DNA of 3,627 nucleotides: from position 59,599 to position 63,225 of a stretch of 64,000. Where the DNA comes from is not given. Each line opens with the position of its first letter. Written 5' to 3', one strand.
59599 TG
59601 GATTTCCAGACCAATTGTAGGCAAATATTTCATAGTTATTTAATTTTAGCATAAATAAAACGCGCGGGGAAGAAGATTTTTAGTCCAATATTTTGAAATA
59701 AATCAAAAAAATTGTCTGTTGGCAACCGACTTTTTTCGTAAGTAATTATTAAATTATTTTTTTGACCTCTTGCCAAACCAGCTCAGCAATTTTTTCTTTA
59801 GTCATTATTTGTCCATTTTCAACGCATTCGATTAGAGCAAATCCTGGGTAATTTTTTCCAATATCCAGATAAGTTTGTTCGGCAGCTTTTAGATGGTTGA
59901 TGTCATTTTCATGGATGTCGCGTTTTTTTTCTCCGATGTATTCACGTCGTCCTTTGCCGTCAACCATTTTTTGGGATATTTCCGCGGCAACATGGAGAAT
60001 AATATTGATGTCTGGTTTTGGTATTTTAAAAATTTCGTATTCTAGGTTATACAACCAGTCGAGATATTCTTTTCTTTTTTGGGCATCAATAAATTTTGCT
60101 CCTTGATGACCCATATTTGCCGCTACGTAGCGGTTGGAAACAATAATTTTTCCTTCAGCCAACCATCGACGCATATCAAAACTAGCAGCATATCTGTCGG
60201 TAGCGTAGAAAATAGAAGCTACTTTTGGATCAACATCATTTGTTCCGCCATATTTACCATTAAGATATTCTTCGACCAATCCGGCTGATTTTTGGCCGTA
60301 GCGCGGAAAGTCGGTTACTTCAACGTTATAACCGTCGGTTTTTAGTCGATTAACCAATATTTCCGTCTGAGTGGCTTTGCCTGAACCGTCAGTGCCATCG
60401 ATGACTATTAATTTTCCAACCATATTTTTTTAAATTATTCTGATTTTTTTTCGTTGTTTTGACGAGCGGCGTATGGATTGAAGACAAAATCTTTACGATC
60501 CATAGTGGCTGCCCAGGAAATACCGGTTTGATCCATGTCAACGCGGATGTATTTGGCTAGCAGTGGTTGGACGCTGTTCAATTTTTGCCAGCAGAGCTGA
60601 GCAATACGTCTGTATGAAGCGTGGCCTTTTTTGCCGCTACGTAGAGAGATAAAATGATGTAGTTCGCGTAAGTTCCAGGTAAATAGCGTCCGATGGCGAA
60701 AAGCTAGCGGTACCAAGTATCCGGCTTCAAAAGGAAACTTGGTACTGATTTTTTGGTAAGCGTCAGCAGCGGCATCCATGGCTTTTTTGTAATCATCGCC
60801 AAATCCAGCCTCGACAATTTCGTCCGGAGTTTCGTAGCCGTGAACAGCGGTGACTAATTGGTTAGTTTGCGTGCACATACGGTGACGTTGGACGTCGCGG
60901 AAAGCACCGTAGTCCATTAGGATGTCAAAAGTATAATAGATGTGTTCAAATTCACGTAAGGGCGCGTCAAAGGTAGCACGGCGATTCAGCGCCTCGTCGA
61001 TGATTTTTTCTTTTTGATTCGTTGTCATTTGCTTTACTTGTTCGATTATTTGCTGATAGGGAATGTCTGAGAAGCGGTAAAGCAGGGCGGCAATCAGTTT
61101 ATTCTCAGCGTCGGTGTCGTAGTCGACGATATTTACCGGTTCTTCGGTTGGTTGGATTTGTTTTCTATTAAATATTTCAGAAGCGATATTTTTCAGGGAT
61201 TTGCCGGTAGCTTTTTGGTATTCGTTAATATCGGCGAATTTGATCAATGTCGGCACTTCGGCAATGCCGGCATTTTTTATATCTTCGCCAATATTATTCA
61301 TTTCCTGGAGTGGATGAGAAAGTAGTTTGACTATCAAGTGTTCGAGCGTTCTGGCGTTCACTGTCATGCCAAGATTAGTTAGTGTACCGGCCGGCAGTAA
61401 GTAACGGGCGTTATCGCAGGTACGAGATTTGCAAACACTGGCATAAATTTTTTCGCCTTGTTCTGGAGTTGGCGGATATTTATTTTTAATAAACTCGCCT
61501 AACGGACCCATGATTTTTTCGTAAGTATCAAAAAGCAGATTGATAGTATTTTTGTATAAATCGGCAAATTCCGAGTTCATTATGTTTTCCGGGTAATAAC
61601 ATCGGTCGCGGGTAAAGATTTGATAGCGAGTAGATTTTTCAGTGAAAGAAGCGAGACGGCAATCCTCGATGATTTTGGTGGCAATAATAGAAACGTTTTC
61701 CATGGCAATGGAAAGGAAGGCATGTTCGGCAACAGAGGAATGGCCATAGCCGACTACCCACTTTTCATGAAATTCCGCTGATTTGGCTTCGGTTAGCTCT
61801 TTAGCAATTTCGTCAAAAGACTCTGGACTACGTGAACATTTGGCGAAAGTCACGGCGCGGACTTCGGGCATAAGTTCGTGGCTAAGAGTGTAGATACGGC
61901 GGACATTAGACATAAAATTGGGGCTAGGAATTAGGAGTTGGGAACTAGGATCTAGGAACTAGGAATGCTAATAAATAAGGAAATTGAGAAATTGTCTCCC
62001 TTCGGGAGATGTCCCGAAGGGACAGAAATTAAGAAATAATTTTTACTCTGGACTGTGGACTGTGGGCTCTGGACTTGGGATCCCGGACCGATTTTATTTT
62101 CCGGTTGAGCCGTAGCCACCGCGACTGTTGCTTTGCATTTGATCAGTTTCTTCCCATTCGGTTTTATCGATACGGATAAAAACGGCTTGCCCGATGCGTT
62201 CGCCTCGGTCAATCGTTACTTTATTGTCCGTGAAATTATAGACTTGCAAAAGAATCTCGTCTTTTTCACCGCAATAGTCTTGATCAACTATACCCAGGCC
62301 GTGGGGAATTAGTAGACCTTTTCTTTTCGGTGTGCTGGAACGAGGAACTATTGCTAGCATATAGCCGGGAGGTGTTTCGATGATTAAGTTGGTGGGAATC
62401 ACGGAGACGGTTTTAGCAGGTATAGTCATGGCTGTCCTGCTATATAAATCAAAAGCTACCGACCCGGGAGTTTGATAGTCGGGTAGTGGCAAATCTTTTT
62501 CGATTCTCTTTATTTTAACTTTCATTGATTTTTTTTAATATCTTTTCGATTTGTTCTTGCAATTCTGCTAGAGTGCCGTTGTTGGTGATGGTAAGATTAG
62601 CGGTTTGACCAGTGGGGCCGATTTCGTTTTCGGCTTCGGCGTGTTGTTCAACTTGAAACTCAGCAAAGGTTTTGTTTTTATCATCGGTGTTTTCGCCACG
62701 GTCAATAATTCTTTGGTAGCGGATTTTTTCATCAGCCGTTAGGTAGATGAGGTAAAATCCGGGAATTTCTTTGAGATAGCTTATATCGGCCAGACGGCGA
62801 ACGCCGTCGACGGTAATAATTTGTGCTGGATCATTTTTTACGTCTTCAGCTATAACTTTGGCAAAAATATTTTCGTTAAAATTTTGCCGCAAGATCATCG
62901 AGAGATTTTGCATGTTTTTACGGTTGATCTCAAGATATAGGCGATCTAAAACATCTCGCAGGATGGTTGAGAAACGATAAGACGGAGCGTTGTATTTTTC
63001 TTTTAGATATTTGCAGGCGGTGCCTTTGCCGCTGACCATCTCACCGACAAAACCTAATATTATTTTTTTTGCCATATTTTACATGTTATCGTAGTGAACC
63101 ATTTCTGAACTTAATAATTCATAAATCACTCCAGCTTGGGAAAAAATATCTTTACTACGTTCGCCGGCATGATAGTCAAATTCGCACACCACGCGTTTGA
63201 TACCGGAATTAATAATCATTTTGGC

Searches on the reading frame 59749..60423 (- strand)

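Call 11: search_protein_families(library=ncbifam, proteins=[window:59749-60423:-])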
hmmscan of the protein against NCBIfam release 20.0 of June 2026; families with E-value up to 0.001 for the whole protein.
window:59749-60423:- (224 aa): 3 families
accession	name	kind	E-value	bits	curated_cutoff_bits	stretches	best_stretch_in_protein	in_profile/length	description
NF005923.0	PRK07933.1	equivalog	6.1e-34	117.2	193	1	5-188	2-182/213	dTMP kinase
TIGR00041.1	DTMP_kinase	equivalog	9.1e-20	71.2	83.25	1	3-190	4-175/196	dTMP kinase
NF005250.0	PRK06761.1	equivalog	0.00035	19.7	270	1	1-36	1-36/282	hypothetical protein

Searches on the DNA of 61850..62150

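Call 65: search_rna_families(source=window, start=61850, end=62150, threshold=evalue, max_evalue=1)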
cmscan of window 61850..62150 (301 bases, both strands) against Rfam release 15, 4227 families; matches with E-value up to 1: 1.
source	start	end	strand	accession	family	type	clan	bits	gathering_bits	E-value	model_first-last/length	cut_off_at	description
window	61981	62022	+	RF01769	greA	Cis-reg; leader;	-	18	60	0.48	72-117/124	no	Enterobacteria greA leader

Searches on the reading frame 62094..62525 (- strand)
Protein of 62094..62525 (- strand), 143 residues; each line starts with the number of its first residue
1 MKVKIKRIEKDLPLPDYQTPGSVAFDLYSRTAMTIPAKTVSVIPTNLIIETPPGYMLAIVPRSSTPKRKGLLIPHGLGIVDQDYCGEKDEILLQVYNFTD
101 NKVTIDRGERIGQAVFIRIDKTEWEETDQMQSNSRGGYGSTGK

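Call 11: search_protein_families(library=ncbifam, proteins=[window:62094-62525:-])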
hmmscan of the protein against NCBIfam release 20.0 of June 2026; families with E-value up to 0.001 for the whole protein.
window:62094-62525:- (143 aa): 5 families
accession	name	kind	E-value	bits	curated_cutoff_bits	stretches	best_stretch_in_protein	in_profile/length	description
TIGR00576.1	dut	superfamily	7.8e-32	110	102.55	1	2-143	1-143/143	dUTP diphosphatase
NF001862.0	PRK00601.1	equivalog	1.5e-30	105.8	103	1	1-143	6-149/150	dUTP diphosphatase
NF010561.0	PRK13956.1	equivalog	2.1e-20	73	223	1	9-143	14-147/147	dUTP diphosphatase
TIGR02274.1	dCTP_deam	equivalog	1.6e-08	34.5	92.8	1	23-123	62-158/180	dCTP deaminase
NF002598.0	PRK02253.1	equivalog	0.00042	19.9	130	1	45-122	82-153/167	deoxyuridine 5'-triphosphate nucleotidohydrolase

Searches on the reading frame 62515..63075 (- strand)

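Call 11: search_protein_families(library=ncbifam, proteins=[window:62515-63075:-])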
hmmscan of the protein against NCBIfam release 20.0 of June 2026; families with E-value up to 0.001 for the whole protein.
window:62515-63075:- (186 aa): 5 families
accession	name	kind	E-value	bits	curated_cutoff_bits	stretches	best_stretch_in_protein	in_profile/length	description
NF006226.0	PRK08356.1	equivalog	2.6e-18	66.4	189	1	3-183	4-193/195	hypothetical protein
NF041025.1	antiphage_deaminase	equivalog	9.1e-08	31.4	400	1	5-183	2-209/437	anti-phage dCTP deaminase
TIGR00152.1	TIGR00152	equivalog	1.8e-05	24.6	65.55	0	6-43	1-38/188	dephospho-CoA kinase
TIGR01223.1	Pmev_kin_anim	equivalog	0.00016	21.7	188.15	1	44-184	54-182/185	phosphomevalonate kinase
TIGR01359.1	UMP_CMP_kin_fam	subfamily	0.00018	21.5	207.6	1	10-180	5-184/185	UMP-CMP kinase family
